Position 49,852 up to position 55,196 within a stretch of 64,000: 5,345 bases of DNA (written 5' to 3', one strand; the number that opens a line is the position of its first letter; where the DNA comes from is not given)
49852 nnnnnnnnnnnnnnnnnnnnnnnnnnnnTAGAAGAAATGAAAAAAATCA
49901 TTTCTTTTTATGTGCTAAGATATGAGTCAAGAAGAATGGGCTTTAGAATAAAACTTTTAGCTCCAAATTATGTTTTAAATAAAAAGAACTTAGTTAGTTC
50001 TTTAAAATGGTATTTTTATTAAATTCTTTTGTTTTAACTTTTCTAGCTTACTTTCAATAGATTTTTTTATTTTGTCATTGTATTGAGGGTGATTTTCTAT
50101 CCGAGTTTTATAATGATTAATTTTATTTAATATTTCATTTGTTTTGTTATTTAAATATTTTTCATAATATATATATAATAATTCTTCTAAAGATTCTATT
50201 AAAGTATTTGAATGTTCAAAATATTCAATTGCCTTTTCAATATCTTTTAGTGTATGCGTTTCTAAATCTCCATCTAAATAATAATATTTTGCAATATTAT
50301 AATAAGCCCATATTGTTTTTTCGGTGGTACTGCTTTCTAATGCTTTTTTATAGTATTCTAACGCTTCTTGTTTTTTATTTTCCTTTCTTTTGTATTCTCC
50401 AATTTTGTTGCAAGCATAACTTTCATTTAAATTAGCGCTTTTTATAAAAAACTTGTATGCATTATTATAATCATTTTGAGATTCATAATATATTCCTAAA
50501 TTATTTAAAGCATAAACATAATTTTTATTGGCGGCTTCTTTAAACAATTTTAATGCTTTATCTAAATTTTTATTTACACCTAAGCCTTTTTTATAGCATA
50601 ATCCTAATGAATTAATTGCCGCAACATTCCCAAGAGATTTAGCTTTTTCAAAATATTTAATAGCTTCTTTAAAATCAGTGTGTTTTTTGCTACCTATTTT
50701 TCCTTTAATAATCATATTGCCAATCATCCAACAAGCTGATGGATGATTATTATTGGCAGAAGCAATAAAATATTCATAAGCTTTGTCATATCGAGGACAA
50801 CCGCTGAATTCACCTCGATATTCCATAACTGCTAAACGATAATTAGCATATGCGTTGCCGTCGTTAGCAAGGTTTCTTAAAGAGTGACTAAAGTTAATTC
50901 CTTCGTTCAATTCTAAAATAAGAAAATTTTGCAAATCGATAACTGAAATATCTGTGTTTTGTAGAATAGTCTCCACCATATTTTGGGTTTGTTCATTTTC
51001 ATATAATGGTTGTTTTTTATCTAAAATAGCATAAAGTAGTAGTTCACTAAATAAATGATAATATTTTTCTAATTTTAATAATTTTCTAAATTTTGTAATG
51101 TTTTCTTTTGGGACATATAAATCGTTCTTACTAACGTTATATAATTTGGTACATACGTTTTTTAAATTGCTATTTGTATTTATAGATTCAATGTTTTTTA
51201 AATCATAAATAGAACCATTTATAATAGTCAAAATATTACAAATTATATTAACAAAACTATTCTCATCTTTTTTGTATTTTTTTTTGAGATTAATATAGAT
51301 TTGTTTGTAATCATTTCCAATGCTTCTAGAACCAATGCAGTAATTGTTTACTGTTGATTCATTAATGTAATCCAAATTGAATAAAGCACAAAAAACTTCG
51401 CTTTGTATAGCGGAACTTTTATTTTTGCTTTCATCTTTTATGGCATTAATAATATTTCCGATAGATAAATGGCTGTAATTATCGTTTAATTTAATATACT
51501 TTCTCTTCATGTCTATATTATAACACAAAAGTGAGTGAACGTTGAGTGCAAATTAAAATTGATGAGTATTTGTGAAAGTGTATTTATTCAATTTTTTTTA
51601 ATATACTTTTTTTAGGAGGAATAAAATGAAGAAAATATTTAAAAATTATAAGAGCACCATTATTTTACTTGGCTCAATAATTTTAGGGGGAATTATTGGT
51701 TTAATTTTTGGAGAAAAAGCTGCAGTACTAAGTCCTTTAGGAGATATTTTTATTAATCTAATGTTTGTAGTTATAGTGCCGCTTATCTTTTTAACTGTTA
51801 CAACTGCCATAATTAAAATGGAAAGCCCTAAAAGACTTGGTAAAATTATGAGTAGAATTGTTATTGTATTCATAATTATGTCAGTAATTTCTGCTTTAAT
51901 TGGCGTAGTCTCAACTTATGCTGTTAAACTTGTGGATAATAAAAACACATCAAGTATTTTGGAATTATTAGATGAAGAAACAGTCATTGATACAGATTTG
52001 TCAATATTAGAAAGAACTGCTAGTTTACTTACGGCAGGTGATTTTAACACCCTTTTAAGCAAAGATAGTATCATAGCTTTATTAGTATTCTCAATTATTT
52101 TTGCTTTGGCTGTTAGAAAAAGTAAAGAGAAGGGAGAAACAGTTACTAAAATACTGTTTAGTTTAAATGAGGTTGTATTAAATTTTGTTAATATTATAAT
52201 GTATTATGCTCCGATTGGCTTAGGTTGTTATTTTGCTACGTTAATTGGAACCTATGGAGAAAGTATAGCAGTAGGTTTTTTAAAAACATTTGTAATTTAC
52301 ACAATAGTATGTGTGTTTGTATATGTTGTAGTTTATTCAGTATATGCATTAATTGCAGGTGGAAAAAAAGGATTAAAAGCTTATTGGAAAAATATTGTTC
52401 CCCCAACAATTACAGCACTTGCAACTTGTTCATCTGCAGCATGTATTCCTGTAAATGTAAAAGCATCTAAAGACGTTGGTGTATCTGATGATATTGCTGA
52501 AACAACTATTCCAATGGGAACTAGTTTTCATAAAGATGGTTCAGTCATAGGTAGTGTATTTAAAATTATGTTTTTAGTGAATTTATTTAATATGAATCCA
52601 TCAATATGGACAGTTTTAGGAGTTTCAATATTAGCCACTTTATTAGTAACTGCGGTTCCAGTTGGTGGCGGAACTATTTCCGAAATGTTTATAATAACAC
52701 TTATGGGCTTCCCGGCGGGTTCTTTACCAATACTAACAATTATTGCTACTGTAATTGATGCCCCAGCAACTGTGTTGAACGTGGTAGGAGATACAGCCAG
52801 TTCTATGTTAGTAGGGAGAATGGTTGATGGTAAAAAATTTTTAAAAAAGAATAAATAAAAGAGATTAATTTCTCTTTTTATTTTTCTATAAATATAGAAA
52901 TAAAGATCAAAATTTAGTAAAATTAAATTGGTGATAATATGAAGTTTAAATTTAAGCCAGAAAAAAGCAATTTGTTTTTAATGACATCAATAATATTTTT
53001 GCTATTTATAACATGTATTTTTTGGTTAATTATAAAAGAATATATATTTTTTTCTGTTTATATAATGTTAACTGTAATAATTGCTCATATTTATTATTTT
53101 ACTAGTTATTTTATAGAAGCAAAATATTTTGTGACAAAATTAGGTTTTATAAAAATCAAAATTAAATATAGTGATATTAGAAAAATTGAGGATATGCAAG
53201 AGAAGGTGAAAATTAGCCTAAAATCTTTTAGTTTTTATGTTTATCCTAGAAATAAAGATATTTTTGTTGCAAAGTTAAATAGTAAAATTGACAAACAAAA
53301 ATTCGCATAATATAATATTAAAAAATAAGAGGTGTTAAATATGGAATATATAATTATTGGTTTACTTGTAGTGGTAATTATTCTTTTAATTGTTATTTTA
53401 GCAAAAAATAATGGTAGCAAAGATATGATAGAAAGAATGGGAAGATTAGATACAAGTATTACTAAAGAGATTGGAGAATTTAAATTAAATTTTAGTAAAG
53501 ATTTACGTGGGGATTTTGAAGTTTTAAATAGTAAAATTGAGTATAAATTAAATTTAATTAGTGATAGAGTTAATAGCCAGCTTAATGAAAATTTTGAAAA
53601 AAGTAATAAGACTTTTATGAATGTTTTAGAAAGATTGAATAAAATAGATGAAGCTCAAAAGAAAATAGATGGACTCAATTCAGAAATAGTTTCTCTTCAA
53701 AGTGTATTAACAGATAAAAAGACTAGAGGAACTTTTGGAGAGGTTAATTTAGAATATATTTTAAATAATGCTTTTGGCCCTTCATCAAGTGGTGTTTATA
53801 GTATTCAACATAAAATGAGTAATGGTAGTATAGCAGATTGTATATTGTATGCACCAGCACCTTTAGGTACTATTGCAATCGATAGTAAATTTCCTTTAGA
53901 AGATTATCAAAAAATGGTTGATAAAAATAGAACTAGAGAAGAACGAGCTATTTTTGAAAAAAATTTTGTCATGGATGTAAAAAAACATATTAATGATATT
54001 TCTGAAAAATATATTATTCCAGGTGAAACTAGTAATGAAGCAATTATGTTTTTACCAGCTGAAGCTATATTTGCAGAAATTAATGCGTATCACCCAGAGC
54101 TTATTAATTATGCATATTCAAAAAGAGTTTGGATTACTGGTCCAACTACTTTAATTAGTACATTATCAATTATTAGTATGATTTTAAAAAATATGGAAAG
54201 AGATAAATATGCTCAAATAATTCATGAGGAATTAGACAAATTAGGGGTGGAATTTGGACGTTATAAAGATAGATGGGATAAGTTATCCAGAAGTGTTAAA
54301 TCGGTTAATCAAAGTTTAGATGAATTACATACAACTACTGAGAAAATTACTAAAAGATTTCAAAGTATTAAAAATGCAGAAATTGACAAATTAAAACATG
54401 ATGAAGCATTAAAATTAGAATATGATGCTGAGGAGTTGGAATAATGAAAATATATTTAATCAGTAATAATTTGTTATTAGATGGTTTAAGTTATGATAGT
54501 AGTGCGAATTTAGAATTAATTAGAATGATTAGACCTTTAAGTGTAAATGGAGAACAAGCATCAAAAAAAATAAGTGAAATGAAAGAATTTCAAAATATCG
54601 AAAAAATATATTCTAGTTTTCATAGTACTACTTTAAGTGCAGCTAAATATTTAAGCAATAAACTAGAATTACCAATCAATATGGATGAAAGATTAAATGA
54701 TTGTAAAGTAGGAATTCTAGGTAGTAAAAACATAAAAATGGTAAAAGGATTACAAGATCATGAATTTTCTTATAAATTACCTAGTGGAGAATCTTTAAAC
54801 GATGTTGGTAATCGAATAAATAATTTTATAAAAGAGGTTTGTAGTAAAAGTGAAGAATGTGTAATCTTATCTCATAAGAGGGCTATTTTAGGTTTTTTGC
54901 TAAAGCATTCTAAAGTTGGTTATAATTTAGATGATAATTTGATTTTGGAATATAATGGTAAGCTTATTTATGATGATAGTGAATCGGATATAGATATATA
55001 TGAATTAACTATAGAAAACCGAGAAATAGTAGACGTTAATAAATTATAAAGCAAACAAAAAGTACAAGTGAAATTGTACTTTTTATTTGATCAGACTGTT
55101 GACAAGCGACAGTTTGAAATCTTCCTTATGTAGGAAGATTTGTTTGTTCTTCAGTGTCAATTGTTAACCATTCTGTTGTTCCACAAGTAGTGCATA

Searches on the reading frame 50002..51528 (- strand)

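Call 39: search_protein_families(library=pfam, proteins=[window:50002-51528:-], max_evalue=0.001)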
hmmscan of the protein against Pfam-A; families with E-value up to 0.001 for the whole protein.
window:50002-51528:- (508 aa): 7 families
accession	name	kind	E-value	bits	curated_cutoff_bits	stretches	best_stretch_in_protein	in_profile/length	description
PF08238.18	Sel1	-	1.5e-25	89.1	30.7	1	303-337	2-36/36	Sel1 repeat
PF13424.12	TPR_12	-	9.8e-11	42.1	30.1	0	376-423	9-62/77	Tetratricopeptide repeat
PF07719.23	TPR_2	-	2e-08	34.1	27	0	339-369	2-32/34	Tetratricopeptide repeat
PF00515.34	TPR_1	-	2e-07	31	27.8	0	339-370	2-33/34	Tetratricopeptide repeat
PF13176.12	TPR_7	-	6.9e-07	29.3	27.9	0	340-364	1-25/36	Tetratricopeptide repeat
PF13374.12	TPR_10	-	1.5e-05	25.3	27.5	0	340-364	4-28/42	Tetratricopeptide repeat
PF13432.12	TPR_16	-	0.00038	21.3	32.7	0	321-357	12-50/65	Tetratricopeptide repeat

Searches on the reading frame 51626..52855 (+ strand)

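Call 39: search_protein_families(library=pfam, proteins=[window:51626-52855:+], max_evalue=0.001)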
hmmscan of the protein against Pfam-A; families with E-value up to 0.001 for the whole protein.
window:51626-52855:+ (410 aa): 1 family
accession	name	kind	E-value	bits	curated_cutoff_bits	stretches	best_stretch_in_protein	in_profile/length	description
PF00375.23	SDF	-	2.1e-83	281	27.9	1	14-398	5-386/387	Sodium:dicarboxylate symporter family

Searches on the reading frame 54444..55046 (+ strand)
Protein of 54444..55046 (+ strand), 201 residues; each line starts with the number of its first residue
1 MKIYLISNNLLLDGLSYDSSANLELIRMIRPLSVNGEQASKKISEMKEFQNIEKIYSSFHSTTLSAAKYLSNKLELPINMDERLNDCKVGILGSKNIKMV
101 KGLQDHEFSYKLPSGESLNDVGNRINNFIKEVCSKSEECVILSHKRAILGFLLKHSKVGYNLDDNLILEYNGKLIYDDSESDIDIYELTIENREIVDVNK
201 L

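Call 39: search_protein_families(library=pfam, proteins=[window:54444-55046:+], max_evalue=0.001)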
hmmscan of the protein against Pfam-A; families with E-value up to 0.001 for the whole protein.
window:54444-55046:+ (201 aa): 1 family
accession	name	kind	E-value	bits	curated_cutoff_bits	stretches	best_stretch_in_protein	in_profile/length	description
PF00300.27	His_Phos_1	-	8.5e-12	45.6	21.7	1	31-153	24-156/194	Histidine phosphatase superfamily (branch 1)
